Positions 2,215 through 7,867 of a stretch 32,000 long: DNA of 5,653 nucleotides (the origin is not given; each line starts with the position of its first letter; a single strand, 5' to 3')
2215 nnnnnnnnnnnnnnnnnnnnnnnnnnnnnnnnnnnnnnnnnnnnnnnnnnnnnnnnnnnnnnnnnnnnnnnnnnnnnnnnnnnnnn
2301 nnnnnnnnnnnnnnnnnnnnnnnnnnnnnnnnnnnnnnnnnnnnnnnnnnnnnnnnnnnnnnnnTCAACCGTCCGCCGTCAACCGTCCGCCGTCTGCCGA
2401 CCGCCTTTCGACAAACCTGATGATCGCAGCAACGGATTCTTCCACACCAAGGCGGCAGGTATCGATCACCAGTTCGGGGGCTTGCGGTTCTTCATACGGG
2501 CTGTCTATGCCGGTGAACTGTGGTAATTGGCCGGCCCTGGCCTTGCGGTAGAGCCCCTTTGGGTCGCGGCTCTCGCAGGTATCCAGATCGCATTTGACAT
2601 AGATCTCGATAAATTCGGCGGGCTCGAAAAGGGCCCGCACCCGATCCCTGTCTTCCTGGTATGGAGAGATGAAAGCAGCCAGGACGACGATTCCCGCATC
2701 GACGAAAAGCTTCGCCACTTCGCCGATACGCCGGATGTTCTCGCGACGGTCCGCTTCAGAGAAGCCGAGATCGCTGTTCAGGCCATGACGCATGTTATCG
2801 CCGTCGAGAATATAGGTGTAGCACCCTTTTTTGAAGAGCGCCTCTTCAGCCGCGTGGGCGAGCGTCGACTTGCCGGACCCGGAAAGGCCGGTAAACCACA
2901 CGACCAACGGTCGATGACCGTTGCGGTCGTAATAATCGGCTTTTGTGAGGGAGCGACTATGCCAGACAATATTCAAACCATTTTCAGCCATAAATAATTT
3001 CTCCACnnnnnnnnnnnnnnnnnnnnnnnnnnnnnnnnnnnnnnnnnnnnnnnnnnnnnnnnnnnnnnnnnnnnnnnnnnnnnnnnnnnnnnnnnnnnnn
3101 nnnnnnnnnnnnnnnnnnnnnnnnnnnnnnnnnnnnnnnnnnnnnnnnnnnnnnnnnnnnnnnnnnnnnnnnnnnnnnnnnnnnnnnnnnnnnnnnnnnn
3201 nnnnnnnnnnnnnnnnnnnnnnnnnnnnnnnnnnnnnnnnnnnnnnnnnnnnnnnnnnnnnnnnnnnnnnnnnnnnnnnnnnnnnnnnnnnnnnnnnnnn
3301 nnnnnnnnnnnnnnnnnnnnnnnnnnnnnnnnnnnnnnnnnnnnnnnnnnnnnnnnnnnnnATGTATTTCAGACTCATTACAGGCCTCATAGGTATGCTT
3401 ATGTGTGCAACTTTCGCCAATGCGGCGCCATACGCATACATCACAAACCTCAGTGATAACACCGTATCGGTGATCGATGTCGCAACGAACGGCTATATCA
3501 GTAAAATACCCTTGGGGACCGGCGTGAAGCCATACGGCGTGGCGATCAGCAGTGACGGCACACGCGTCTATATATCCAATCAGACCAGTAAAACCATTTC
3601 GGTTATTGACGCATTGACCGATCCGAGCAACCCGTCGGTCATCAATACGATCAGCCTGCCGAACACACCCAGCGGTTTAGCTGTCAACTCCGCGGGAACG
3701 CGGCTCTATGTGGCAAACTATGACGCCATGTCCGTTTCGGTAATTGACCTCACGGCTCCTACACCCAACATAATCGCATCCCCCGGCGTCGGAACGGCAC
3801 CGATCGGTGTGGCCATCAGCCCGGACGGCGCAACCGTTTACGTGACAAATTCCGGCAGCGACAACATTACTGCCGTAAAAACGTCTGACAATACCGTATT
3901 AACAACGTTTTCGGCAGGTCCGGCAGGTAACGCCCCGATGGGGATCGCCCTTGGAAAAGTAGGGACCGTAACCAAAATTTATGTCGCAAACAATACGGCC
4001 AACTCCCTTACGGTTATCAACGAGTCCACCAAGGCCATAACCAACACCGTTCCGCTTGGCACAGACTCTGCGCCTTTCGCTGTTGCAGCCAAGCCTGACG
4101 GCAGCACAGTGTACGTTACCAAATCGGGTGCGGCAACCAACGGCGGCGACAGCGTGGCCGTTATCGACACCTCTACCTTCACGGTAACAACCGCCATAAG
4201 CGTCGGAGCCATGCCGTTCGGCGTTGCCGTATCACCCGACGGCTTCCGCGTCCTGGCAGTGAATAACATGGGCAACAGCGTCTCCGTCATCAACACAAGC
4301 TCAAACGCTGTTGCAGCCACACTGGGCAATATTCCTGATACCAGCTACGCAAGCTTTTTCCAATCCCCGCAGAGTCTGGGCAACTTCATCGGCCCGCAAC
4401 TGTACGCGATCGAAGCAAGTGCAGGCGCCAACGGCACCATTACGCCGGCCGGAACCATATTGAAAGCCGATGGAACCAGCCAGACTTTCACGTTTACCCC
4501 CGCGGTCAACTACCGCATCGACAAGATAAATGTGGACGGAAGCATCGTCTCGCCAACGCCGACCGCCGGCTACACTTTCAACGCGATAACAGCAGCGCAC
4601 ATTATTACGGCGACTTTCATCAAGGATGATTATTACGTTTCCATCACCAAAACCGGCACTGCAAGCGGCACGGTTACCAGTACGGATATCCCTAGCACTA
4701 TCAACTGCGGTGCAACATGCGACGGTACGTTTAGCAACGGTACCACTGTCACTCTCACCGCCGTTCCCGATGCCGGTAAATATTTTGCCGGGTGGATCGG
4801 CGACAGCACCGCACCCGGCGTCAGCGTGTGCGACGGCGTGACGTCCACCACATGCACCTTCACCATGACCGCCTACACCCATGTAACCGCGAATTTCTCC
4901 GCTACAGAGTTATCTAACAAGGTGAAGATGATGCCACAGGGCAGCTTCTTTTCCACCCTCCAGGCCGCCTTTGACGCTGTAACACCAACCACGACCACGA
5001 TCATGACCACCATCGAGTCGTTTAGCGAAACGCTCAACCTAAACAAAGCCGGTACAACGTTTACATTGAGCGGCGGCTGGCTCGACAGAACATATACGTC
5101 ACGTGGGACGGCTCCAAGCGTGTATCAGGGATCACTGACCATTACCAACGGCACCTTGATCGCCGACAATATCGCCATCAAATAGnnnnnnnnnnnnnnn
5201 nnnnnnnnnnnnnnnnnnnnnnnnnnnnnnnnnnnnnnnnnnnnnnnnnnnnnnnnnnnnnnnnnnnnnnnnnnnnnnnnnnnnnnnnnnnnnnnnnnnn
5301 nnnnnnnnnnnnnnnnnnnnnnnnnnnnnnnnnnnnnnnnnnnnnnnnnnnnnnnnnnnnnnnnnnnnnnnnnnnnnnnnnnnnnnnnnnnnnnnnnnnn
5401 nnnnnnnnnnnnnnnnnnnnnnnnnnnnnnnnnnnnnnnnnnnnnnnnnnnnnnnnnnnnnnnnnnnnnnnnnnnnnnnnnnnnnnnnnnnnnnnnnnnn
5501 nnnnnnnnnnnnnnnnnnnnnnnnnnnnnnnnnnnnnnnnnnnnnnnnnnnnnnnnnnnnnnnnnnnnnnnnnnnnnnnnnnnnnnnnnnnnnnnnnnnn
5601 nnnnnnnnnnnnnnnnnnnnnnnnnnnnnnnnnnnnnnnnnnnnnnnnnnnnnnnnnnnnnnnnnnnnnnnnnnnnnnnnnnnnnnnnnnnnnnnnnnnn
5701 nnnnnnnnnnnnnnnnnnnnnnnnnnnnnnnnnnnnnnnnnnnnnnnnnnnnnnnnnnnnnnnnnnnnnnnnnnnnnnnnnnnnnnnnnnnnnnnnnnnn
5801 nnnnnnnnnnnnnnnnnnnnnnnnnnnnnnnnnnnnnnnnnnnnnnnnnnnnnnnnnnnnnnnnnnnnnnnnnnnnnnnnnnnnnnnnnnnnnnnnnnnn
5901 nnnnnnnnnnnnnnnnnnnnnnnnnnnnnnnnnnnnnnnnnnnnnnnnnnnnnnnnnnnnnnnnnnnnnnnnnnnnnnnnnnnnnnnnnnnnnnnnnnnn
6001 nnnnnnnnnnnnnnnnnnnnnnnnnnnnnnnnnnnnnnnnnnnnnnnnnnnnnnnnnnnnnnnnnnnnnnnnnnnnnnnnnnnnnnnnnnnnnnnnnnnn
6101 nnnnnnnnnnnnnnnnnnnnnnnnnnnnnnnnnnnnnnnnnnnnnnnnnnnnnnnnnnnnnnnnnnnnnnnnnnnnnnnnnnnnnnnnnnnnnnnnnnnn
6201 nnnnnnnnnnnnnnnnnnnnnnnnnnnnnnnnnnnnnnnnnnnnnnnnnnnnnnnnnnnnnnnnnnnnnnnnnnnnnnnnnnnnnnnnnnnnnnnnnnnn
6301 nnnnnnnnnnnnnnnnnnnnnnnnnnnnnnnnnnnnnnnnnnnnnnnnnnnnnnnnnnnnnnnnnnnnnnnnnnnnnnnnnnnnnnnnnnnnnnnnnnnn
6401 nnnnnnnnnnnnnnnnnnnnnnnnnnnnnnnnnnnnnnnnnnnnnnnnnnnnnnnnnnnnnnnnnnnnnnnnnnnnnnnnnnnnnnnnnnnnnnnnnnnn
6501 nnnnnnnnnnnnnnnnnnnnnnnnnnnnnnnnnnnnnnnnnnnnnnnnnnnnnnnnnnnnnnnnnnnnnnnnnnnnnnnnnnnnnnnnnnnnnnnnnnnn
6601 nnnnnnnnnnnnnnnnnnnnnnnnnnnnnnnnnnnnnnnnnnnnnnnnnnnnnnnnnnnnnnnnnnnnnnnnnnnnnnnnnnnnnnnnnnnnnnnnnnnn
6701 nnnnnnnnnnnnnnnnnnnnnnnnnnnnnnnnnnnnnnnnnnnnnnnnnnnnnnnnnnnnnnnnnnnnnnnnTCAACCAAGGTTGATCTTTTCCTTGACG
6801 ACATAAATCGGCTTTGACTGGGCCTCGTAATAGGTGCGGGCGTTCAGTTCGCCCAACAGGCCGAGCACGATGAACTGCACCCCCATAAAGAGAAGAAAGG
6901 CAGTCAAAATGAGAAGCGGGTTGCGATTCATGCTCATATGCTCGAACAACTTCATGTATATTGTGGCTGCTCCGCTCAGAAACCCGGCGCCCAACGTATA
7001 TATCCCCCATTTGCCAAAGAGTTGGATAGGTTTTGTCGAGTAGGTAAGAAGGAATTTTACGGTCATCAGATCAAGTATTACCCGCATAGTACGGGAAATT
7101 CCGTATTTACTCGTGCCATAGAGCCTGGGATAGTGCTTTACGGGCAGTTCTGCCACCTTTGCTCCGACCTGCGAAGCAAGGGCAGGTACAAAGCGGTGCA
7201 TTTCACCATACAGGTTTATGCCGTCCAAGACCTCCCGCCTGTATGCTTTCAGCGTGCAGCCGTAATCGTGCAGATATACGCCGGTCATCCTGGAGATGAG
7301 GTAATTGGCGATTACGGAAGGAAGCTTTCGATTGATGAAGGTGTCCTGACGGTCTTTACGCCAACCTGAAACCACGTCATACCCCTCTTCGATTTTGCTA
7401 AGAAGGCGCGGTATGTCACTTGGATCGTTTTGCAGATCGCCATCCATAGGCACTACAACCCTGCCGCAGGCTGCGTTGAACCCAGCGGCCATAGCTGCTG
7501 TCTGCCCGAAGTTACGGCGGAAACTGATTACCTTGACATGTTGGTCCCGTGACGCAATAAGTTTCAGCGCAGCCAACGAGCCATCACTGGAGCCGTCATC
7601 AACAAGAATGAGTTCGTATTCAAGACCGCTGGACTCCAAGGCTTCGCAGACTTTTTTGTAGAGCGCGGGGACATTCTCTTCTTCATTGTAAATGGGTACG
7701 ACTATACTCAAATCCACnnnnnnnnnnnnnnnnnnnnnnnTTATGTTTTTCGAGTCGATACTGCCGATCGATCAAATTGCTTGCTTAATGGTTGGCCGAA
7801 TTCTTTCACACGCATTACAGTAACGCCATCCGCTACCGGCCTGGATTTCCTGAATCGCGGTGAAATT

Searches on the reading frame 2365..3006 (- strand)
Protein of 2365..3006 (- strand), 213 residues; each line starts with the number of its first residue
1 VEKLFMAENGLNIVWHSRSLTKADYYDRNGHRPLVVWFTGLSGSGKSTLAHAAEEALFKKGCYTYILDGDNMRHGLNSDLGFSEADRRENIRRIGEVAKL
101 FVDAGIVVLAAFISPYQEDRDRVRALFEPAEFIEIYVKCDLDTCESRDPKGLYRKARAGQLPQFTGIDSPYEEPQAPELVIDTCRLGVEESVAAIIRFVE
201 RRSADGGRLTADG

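Call 8: search_protein_families(library=pfam, proteins=[window:2365-3006:-])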
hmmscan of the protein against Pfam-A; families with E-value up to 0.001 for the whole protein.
window:2365-3006:- (213 aa): 3 families
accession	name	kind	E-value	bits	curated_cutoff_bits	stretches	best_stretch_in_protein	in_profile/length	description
PF01583.26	APS_kinase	-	1.5e-69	233.4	21.1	1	33-182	2-152/152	Adenylylsulphate kinase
PF13671.12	AAA_33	-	3.2e-09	37.7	27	1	35-148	1-115/143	AAA domain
PF13238.12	AAA_18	-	9.8e-05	23.3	29.4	1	38-147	3-107/128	AAA domain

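Call 9: search_protein_families(library=ncbifam, proteins=[window:2365-3006:-])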
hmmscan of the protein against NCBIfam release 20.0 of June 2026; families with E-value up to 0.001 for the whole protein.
window:2365-3006:- (213 aa): 7 families
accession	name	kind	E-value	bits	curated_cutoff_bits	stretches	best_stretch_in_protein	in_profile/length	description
NF003013.0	PRK03846.1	subfamily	1.5e-90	302.3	163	1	10-202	5-197/202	adenylyl-sulfate kinase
TIGR00455.1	apsK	equivalog_domain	7e-81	270.3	138.7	1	15-198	1-183/184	adenylyl-sulfate kinase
NF004035.0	PRK05506.1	subfamily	9.9e-75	252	715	1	11-203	438-630/632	bifunctional sulfate adenylyltransferase subunit 1/adenylylsulfate kinase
NF002059.0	PRK00889.1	subfamily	4.3e-57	192.6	244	1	33-201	5-171/177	adenylyl-sulfate kinase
NF004040.0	PRK05537.1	equivalog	8.5e-56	189.6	669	1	33-202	396-567/572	bifunctional sulfate adenylyltransferase/adenylylsulfate kinase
NF004041.0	PRK05541.1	subfamily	1.3e-34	119.7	127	1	32-202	6-173/176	adenylyl-sulfate kinase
TIGR03574.1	selen_PSTK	equivalog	0.00021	20.8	290.5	1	37-149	3-114/249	L-seryl-tRNA(Sec) kinase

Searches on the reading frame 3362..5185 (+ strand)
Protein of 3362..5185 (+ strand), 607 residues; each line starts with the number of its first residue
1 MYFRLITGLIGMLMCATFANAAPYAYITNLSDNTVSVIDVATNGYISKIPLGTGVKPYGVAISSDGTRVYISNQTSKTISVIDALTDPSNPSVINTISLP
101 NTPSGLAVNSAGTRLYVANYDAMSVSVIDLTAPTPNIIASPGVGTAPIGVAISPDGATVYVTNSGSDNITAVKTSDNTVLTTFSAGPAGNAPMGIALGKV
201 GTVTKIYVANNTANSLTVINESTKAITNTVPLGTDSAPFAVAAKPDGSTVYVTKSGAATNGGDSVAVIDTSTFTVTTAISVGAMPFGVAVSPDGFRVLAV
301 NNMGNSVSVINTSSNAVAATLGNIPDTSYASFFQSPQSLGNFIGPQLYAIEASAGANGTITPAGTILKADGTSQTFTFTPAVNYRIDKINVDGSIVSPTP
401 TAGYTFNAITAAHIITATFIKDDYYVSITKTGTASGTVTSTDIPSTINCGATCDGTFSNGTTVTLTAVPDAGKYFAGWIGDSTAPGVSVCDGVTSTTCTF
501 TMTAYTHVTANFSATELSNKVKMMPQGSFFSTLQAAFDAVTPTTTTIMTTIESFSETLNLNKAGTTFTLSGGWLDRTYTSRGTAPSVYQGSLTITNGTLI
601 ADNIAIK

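Call 86: search_protein_families(library=pfam, proteins=[window:3362-5185:+])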
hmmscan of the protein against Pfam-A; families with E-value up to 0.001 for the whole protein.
window:3362-5185:+ (607 aa): 5 families
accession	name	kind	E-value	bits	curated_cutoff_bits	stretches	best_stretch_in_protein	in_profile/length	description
PF10282.15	Lactonase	-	2e-15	57.3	21.7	1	18-130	198-320/344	Lactonase, 7-bladed beta-propeller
PF18998.6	Flg_new_2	-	5.1e-11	42.8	23.6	2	439-514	14-71/73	Divergent InlB B-repeat domain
PF21783.3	YNCE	-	6.7e-10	39.2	27.1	1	98-288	153-331/339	YNCE-like beta-propeller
PF08450.18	SGL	-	3.3e-08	33.9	26.3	0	149-254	138-244/246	SMP-30/Gluconolactonase/LRE-like region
PF02239.22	Cytochrom_D1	-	1.8e-05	23.9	25.5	1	17-280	42-310/368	Cytochrome D1 heme domain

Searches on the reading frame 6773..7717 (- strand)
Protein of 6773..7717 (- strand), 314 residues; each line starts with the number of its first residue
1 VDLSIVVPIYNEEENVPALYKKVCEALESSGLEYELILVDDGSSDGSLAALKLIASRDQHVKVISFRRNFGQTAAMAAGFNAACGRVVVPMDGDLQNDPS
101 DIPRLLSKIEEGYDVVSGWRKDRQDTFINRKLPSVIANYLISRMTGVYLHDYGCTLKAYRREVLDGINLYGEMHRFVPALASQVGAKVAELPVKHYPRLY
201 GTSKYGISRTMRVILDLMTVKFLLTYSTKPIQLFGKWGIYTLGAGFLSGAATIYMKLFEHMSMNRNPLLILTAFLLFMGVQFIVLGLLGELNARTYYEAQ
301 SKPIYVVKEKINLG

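Call 86: search_protein_families(library=pfam, proteins=[window:6773-7717:-])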
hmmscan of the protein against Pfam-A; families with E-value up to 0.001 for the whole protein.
window:6773-7717:- (314 aa): 2 families
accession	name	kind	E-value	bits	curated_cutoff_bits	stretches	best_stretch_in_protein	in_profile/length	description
PF00535.33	Glycos_transf_2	-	1.6e-34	119.7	23.3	1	4-165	1-165/168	Glycosyl transferase family 2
PF10111.15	Glyco_tranf_2_2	-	4.4e-06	26.8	27.3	1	4-97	1-94/276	Glycosyltransferase like family 2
